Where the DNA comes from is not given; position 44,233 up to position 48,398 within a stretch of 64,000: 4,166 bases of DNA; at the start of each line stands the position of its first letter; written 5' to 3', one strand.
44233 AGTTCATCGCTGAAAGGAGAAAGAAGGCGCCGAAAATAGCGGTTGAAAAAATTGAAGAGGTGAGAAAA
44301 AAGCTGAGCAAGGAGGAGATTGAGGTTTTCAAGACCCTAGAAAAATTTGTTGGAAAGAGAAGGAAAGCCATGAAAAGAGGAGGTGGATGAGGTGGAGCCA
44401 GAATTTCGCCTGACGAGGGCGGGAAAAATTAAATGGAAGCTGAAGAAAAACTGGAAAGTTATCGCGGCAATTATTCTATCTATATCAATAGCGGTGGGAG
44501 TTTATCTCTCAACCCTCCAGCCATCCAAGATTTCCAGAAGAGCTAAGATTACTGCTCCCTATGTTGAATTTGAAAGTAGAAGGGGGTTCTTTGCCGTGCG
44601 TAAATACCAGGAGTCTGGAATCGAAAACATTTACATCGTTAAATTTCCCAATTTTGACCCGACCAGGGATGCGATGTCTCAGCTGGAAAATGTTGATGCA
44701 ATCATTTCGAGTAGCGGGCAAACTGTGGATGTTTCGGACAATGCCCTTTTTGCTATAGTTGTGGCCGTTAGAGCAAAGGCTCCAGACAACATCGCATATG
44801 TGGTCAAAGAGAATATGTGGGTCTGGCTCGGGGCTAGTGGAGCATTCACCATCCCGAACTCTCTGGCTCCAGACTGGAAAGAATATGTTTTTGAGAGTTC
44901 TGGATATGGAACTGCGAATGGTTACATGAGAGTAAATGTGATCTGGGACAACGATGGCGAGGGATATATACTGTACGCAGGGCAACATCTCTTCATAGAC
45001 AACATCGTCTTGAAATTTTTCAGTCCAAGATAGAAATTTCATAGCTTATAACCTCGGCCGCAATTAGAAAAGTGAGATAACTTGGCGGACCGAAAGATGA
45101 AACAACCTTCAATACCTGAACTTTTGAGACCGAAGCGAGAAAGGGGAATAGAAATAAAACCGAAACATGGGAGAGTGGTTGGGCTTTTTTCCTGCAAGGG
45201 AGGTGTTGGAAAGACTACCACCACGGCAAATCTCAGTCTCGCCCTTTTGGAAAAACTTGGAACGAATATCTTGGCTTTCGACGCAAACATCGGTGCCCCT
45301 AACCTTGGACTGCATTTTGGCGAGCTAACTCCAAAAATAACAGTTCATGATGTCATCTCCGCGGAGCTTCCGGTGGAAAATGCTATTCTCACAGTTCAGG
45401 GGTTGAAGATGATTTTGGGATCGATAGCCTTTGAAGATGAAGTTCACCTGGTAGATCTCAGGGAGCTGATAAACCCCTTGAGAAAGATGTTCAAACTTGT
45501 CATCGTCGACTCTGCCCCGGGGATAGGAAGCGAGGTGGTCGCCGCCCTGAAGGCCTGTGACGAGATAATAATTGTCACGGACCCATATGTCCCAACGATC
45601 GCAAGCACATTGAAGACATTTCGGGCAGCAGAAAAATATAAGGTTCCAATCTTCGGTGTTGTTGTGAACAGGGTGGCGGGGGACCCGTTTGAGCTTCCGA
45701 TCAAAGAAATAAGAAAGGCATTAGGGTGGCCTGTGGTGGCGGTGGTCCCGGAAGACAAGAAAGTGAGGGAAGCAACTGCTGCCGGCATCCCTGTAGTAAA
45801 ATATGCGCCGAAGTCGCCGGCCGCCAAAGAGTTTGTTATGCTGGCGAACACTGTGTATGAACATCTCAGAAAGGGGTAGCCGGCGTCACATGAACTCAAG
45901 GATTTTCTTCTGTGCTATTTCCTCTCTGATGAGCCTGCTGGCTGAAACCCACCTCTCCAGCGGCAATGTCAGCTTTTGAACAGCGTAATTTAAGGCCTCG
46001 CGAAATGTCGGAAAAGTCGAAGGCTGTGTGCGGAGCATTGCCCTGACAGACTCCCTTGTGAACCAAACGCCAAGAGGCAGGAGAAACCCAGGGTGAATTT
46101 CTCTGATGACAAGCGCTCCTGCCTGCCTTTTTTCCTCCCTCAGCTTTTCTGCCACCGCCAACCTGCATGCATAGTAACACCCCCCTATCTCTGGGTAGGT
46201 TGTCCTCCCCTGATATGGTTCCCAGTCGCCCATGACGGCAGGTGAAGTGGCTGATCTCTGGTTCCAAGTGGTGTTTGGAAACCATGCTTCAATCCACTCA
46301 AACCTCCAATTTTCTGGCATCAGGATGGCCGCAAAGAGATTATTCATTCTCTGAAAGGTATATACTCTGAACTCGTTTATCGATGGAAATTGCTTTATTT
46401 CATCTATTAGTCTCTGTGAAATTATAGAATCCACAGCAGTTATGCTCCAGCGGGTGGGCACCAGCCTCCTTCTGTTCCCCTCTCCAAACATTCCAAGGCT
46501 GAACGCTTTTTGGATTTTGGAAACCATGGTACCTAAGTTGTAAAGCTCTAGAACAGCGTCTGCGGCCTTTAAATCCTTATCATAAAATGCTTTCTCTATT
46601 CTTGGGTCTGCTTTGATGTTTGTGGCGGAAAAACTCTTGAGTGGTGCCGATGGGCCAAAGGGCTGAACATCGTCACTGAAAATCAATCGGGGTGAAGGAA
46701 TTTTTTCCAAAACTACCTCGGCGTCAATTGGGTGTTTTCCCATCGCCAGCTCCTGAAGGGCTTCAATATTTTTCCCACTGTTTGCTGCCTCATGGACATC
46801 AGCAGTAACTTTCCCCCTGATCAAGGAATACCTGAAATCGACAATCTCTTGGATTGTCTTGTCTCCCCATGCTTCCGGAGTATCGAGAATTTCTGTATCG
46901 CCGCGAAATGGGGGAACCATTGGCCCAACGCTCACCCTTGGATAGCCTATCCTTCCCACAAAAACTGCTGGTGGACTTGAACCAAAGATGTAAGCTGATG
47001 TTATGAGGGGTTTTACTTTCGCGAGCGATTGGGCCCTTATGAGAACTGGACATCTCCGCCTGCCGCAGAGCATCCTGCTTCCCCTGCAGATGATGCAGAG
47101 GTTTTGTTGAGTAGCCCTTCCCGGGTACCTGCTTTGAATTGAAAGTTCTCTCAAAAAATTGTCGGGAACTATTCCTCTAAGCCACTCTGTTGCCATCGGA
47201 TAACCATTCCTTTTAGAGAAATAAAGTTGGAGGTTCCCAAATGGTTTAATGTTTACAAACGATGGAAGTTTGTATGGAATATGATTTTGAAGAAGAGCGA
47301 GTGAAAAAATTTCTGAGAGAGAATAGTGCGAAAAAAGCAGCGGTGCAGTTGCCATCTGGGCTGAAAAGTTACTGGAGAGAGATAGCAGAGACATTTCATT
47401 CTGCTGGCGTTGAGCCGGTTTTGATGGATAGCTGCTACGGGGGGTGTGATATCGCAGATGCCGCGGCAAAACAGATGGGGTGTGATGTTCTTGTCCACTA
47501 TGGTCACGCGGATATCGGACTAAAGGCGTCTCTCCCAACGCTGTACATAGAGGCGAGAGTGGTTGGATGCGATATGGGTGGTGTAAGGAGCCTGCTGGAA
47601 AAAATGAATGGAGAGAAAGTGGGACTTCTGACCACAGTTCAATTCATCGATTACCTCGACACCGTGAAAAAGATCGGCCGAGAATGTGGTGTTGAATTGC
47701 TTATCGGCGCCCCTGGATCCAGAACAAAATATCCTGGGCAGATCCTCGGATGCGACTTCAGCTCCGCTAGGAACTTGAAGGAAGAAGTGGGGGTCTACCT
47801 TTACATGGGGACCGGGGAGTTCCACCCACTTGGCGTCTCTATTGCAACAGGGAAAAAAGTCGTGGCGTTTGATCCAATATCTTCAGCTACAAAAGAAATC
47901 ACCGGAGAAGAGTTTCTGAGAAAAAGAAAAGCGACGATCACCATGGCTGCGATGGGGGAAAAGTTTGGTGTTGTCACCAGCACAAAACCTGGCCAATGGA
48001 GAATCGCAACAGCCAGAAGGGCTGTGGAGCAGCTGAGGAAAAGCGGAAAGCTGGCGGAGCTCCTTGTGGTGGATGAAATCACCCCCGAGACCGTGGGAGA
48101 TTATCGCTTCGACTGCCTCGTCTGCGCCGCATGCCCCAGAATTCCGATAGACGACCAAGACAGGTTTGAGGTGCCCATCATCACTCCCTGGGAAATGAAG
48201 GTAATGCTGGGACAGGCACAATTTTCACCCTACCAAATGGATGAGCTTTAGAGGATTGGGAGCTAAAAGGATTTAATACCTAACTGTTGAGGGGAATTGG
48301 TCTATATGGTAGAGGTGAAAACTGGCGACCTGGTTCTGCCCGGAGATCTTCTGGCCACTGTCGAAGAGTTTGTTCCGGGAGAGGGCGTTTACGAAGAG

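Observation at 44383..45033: Paralogous small single-TM proteins are each glued to a W16-containing surface-protein gene (two-gene module)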

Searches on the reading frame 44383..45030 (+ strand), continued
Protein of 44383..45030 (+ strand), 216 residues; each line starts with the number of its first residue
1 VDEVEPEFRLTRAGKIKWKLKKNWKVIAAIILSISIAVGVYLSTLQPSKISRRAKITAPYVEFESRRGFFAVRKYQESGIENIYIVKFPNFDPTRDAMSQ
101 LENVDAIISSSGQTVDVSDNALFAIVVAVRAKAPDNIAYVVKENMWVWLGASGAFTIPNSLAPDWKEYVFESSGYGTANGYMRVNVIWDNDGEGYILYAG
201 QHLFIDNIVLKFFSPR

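Call 79: search_protein_families(library=pfam, proteins=[L064:3237-5876:+, L074:3301-5970:+, L036:1466-3829:+, L076:1463-3985:+, L076:1-1458:+, L080:2-1591:+, L054:119-2410:+, L071:1-2148:+, L062:5319-6827:-, L062:7257-7979:+], max_evalue=0.01)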
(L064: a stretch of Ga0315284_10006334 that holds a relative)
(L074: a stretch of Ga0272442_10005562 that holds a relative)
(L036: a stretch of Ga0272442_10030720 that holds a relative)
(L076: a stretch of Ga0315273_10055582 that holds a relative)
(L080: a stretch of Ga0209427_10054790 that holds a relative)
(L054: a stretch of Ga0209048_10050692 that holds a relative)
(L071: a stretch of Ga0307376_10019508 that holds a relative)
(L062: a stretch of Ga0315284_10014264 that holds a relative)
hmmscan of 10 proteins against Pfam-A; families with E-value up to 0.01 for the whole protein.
L064:3237-5876:+ (880 aa): 0 families

L074:3301-5970:+ (890 aa): 2 families
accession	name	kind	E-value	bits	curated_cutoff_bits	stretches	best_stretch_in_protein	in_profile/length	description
PF13620.12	CarboxypepD_reg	-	0.00066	20.4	32.3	0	608-669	6-62/82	Carboxypeptidase regulatory-like domain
PF00041.27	fn3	-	0.0054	17.3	25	0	368-391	46-65/84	Fibronectin type III domain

L036:1466-3829:+ (788 aa): 2 families
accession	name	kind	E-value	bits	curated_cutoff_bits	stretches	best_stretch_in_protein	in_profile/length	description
PF13620.12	CarboxypepD_reg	-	2.8e-07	31.2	32.3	1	508-570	5-64/82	Carboxypeptidase regulatory-like domain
PF02369.22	Big_1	-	0.00084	19.8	34.9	1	499-551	15-67/93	Bacterial Ig-like domain (group 1)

L076:1463-3985:+ (841 aa): 0 families

L076:1-1458:+ (486 aa): 0 families

L080:2-1591:+ (530 aa): 0 families

L054:119-2410:+ (764 aa): 0 families

L071:1-2148:+ (716 aa): 0 families

L062:5319-6827:- (503 aa): 2 families
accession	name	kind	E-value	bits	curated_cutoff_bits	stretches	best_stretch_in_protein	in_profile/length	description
PF01145.31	Band_7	-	0.00018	22.1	23.6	1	34-195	2-145/176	SPFH domain / Band 7 family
PF15975.10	Flot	-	0.0025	18.3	27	1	331-394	6-69/124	Flotillin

L062:7257-7979:+ (241 aa): 1 family
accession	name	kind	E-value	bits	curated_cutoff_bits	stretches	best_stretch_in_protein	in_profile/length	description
PF01478.23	Peptidase_A24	-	7.3e-05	23.6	26.5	1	56-161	1-102/104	Type IV leader peptidase family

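Call 84: find_homologous_proteins(query=L020:10514-10972:+, max_evalue=0.001)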
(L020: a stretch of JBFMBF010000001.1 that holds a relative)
Query L020:10514-10972:+ (153 aa): 46 proteins with E <= 0.001 among 97 candidates.
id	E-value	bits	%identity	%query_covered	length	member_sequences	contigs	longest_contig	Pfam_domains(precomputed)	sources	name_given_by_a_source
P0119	1.6e-96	338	100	100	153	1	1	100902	-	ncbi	ncbi:MAG: signal peptidase I [Candidatus Hadarchaeota archaeon]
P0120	9.0e-74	264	78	100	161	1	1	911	-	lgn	-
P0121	2.3e-51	191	60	100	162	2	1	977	-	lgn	-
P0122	7.5e-51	190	65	95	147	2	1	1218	-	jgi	jgi:signal peptidase I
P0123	1.7e-49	185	60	99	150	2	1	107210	-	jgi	-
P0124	3.4e-49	184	60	99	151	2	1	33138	-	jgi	-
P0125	2.3e-30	123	45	95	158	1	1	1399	-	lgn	-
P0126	3.0e-30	123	47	93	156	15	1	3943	-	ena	-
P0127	4.2e-29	119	58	73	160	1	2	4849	-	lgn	-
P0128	1.0e-28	118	45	93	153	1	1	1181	-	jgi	-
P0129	2.4e-28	117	54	73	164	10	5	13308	-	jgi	-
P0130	3.9e-28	116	46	93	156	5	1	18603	-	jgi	-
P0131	5.3e-28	115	70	58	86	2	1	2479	-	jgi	jgi:signal peptidase I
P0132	1.1e-26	111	55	72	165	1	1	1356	PF10502.15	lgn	-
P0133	1.7e-26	111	43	94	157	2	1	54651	PF10502.15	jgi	-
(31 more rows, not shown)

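Call 87: list_cluster_members(proteins=[P0103, P0104, P0105, P0106, P0107, P0109, P0114, P0118, P0097, P0098])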
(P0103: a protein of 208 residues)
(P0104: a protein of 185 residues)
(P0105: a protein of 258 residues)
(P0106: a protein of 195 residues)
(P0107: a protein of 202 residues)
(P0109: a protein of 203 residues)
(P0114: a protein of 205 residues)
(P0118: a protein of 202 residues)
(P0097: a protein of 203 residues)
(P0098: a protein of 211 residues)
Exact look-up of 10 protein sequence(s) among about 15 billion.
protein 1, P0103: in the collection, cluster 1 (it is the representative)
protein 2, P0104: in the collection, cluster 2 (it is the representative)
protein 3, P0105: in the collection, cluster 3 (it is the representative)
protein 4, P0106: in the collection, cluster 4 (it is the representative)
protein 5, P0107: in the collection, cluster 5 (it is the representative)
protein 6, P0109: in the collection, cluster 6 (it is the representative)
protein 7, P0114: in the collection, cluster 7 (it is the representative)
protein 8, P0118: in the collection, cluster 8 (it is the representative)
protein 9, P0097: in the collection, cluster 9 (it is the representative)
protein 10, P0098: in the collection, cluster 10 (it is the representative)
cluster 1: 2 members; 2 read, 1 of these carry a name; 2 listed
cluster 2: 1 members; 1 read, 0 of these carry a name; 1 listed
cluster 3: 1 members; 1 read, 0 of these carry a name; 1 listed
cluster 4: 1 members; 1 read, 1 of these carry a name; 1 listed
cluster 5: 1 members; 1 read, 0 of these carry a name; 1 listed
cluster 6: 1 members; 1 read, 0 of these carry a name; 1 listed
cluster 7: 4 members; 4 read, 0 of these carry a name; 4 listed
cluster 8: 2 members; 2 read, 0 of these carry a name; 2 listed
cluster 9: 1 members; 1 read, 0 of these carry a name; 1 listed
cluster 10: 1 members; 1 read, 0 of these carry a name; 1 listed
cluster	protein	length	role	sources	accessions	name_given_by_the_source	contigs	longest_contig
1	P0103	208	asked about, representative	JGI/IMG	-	hypothetical protein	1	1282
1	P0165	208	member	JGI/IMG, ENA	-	-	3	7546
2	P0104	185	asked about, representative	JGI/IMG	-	-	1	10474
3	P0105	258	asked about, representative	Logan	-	-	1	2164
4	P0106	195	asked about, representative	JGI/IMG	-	hypothetical protein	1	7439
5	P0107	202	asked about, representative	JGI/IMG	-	-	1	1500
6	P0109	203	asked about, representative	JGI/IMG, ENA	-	-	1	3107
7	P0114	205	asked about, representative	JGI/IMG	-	-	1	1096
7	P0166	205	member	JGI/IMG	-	-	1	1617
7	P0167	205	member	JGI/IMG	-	-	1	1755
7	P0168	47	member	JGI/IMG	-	-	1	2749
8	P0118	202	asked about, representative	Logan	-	-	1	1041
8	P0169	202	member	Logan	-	-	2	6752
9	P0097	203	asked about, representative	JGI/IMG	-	-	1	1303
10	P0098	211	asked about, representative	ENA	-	-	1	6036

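Call 88: search_dna_similar(query=P0106, collection=phages, mode=protein, max_evalue=0.01)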
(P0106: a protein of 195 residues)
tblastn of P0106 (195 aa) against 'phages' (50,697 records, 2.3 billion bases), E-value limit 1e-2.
No match.

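Call 102: find_related_loci(query=A3, collection=viral_contigs, flank=8000)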
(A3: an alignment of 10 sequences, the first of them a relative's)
Query A3 (195 aa) in viral_contigs; peptide patterns used: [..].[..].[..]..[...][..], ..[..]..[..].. (x = any residue, [..] = any of these).
83 stretches matched a pattern, but none encodes a relative of the query by tblastn (E <= 1e-3).

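Call 103: find_related_loci(query=A1, collection=viral_contigs, flank=8000)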
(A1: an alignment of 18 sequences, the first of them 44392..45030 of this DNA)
Query A1 (213 aa) in viral_contigs; peptide patterns used: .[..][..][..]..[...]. (x = any residue, [..] = any of these).
32 stretches matched a pattern, but none encodes a relative of the query by tblastn (E <= 1e-3).

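Call 104: search_protein_families(library=pfam, proteins=[L062:1-1038:+, L062:1123-1818:-, L062:2116-2640:-, L062:2864-3358:+, L062:3366-3809:+, L062:4373-4840:-, L062:4847-5335:-, L064:12281-13264:+, L064:16-660:+, L064:15003-15542:+], max_evalue=0.001)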
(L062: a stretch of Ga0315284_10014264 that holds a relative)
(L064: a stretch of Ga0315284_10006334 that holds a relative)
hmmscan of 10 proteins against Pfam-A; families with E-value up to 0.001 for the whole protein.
L062:1-1038:+ (346 aa): 0 families

L062:1123-1818:- (232 aa): 1 family
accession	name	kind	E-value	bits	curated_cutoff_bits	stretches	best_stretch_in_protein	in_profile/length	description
PF00963.24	Cohesin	-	4.5e-08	33.8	24.1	1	24-151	5-139/139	Cohesin domain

L062:2116-2640:- (175 aa): 0 families

L062:2864-3358:+ (165 aa): 0 families

L062:3366-3809:+ (148 aa): 0 families

L062:4373-4840:- (156 aa): 1 family
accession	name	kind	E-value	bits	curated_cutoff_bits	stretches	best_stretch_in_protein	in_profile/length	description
PF11190.13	DUF2976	-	0.00062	20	28.2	0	18-49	49-80/87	Protein of unknown function (DUF2976)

L062:4847-5335:- (163 aa): 0 families

L064:12281-13264:+ (328 aa): 0 families

L064:16-660:+ (215 aa): 0 families

L064:15003-15542:+ (180 aa): 0 families

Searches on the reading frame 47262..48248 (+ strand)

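Call 23: search_protein_families(library=pfam, proteins=[window:47262-48248:+], max_evalue=0.05)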
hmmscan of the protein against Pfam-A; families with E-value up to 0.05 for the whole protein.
window:47262-48248:+ (329 aa): 2 families
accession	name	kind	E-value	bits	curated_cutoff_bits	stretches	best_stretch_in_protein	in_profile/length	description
PF01866.22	Diphthamide_syn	-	4.1e-73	246.9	33.2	1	30-321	1-297/302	Putative diphthamide synthesis protein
PF22703.2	Cdc6_lid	-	0.045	14.1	27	0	251-278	36-63/68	Cdc6 AAA+ ATPase-type lid domain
